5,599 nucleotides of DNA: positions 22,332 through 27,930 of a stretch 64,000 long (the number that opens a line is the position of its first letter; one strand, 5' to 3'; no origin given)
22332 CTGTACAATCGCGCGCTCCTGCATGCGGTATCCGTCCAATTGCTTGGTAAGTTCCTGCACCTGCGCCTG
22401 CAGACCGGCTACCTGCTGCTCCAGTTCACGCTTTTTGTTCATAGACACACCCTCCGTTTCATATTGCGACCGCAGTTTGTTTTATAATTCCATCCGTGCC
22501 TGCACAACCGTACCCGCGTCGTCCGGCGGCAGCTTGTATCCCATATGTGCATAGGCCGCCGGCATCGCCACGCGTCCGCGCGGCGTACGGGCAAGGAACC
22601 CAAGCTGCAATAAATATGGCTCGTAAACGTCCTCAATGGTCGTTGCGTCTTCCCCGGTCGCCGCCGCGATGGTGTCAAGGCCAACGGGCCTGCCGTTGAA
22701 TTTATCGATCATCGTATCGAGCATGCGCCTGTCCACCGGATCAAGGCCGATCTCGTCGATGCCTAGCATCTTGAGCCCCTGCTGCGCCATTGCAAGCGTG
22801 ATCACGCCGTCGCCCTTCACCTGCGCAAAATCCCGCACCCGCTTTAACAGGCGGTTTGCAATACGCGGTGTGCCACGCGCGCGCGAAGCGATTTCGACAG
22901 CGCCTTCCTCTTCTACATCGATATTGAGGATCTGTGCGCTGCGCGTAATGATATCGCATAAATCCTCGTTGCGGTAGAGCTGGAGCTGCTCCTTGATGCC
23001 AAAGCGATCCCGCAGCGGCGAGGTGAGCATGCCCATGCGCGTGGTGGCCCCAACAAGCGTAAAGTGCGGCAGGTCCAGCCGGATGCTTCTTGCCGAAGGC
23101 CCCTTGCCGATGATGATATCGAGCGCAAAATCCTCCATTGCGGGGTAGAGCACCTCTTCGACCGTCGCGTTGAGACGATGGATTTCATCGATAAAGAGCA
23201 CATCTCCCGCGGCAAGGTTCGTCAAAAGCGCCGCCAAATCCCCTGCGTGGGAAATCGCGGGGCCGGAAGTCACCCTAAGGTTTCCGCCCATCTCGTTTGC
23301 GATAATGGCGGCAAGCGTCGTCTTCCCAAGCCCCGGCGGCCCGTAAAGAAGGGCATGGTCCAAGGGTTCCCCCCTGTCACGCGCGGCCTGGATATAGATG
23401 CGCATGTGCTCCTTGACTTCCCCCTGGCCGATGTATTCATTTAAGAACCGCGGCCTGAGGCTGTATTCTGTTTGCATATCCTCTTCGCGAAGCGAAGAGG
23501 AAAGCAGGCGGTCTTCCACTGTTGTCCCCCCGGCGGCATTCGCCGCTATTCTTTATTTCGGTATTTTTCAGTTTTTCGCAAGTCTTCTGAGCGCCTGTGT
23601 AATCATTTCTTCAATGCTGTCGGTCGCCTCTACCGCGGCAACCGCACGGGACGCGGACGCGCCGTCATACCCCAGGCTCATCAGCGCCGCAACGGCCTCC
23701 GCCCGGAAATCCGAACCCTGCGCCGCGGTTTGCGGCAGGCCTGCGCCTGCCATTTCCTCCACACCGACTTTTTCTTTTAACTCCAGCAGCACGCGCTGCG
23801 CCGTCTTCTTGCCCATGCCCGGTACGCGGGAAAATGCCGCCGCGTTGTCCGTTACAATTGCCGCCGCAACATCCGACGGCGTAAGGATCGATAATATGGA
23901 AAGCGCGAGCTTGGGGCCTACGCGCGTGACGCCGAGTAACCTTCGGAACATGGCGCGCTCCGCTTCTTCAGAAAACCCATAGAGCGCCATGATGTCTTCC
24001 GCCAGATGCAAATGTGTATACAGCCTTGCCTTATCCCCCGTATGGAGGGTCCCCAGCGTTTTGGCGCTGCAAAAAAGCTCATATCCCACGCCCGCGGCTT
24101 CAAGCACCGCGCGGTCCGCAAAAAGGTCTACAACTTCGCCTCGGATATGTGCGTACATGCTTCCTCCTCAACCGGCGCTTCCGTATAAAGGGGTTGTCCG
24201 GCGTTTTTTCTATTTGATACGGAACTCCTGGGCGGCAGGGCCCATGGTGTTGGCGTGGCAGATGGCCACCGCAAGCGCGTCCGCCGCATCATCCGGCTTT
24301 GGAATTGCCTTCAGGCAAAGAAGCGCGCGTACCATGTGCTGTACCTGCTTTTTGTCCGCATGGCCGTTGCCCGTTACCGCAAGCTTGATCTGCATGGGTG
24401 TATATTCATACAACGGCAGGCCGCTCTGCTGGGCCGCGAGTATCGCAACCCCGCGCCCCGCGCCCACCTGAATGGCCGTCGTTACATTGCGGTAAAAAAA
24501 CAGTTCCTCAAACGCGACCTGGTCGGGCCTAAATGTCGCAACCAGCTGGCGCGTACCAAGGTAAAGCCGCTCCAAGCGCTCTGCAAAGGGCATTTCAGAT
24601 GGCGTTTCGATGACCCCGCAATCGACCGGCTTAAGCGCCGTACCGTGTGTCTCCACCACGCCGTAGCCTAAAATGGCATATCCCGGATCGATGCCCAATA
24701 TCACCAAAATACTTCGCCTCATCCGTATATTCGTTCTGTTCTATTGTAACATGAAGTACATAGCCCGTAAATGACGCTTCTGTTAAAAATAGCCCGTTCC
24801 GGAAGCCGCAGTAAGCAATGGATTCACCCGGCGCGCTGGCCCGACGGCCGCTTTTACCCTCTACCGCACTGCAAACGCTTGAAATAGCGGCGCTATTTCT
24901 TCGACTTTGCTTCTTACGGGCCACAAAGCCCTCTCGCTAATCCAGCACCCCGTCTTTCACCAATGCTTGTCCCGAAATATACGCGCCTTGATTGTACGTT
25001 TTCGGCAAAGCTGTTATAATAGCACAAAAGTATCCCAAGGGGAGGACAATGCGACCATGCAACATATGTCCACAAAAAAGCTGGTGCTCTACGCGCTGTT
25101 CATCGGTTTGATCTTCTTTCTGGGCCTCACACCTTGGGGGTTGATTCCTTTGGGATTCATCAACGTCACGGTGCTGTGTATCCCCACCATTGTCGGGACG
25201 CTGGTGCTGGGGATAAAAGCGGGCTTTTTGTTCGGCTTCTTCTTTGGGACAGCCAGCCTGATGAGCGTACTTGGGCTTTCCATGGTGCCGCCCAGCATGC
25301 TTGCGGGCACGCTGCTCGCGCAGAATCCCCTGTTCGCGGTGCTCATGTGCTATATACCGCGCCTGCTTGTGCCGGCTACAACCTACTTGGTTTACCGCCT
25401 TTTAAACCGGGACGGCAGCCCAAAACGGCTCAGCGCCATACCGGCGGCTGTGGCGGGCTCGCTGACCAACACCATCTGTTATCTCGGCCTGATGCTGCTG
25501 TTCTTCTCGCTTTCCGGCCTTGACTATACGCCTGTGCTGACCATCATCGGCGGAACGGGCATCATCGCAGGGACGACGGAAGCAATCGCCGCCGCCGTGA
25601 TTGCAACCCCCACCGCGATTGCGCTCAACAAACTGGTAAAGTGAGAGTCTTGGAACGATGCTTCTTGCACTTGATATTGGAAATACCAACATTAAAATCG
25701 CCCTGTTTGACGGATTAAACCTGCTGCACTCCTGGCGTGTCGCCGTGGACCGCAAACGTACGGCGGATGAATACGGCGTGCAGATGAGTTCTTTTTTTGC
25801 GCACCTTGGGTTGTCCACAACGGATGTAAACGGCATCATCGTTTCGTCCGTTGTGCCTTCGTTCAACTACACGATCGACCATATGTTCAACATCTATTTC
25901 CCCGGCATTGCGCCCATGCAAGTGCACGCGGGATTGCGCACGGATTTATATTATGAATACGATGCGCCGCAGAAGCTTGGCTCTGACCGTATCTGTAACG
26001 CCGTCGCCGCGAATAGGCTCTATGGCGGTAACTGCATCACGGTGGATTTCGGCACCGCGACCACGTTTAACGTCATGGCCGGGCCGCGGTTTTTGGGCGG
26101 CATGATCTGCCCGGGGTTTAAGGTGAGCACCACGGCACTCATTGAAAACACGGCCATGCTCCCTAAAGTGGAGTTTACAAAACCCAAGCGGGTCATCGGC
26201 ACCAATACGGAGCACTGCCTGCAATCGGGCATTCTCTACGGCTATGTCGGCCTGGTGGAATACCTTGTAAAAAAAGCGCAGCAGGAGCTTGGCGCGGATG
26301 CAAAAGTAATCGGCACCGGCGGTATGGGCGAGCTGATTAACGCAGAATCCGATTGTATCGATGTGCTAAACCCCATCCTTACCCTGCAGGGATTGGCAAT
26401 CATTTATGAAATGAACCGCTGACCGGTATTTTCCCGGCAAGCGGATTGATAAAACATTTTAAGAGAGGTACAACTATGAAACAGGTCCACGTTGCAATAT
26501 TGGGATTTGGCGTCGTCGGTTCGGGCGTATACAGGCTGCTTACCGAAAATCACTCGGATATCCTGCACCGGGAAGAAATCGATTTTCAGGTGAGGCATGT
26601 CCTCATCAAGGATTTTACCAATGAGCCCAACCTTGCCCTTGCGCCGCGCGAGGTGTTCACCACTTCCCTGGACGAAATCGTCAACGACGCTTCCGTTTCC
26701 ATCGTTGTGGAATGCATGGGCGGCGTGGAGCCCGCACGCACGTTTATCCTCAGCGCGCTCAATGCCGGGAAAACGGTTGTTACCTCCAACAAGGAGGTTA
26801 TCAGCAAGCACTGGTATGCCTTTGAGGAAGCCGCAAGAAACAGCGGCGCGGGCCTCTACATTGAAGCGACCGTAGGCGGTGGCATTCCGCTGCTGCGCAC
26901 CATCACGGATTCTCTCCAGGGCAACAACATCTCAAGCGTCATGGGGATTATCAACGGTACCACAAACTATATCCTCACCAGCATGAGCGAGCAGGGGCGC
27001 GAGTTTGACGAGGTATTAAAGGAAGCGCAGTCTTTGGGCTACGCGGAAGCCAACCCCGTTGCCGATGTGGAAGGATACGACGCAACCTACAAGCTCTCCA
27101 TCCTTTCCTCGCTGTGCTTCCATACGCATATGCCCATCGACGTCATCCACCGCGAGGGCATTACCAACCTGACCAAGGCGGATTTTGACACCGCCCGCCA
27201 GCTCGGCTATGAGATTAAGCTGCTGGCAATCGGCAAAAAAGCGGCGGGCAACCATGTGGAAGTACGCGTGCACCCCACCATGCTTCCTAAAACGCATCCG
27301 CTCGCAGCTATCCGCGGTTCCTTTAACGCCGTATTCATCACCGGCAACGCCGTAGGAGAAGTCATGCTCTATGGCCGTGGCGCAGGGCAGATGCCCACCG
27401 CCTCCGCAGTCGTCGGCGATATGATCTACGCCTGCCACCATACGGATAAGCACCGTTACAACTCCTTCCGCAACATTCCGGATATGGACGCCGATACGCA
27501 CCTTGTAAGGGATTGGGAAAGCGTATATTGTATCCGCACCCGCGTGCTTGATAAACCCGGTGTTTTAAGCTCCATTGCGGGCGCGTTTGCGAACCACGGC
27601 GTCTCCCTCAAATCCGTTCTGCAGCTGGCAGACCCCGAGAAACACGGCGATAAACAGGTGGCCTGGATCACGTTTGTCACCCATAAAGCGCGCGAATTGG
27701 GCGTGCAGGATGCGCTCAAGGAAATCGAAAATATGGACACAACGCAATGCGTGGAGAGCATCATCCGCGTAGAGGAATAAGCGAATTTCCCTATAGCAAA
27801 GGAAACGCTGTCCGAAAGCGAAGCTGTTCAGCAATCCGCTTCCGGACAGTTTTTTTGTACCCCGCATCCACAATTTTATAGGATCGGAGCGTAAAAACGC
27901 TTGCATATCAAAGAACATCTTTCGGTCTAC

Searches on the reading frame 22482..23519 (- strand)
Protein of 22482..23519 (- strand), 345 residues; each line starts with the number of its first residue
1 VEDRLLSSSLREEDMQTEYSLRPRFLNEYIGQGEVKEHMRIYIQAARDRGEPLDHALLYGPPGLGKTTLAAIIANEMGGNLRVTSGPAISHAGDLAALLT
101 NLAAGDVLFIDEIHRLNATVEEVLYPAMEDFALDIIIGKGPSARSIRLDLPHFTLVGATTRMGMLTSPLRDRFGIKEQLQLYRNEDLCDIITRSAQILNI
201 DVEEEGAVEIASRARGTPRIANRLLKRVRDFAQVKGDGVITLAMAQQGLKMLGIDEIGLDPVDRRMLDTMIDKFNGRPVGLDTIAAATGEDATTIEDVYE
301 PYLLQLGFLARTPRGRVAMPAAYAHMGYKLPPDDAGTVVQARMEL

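Call 71: search_protein_families(library=pfam, proteins=[window:22482-23519:-], max_evalue=0.00001)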
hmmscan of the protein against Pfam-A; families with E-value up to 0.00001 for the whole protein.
window:22482-23519:- (345 aa): 6 families
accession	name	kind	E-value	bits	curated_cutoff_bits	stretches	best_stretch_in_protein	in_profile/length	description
PF05496.18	RuvB_N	-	1.7e-80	268.8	27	1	21-179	1-159/159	Holliday junction DNA helicase RuvB P-loop domain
PF17864.7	AAA_lid_4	-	1.6e-32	111.5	27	1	182-255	1-74/74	RuvB AAA lid domain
PF05491.19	RuvB_C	-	1e-22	80.3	24.7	1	256-326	1-71/72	RuvB C-terminal winged helix domain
PF00004.35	AAA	-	2.4e-21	77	21.2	1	57-179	2-129/131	ATPase family associated with various cellular activities (AAA)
PF07728.20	AAA_5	-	1.2e-07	32.3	22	1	56-173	2-139/139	AAA domain (dynein-related subfamily)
PF13191.12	AAA_16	-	6.7e-06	27.1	32.6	0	37-93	10-68/167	AAA ATPase domain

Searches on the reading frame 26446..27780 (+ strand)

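Call 71: search_protein_families(library=pfam, proteins=[window:26446-27780:+], max_evalue=0.00001)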
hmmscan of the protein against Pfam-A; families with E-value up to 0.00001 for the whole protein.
window:26446-27780:+ (444 aa): 4 families
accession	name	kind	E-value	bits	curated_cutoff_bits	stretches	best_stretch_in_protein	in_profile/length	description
PF00742.24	Homoserine_dh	-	4.3e-66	222.5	22.9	1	148-327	1-173/173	Homoserine dehydrogenase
PF03447.22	NAD_binding_3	-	2.1e-19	70.8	24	1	20-140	1-116/116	Homoserine dehydrogenase, NAD binding domain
PF01842.31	ACT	-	1.5e-10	41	27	1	363-429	3-63/66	ACT domain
PF22629.2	ACT_AHAS_ss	-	9.3e-07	29.4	27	1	366-432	4-64/67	AHAS small subunit-like ACT domain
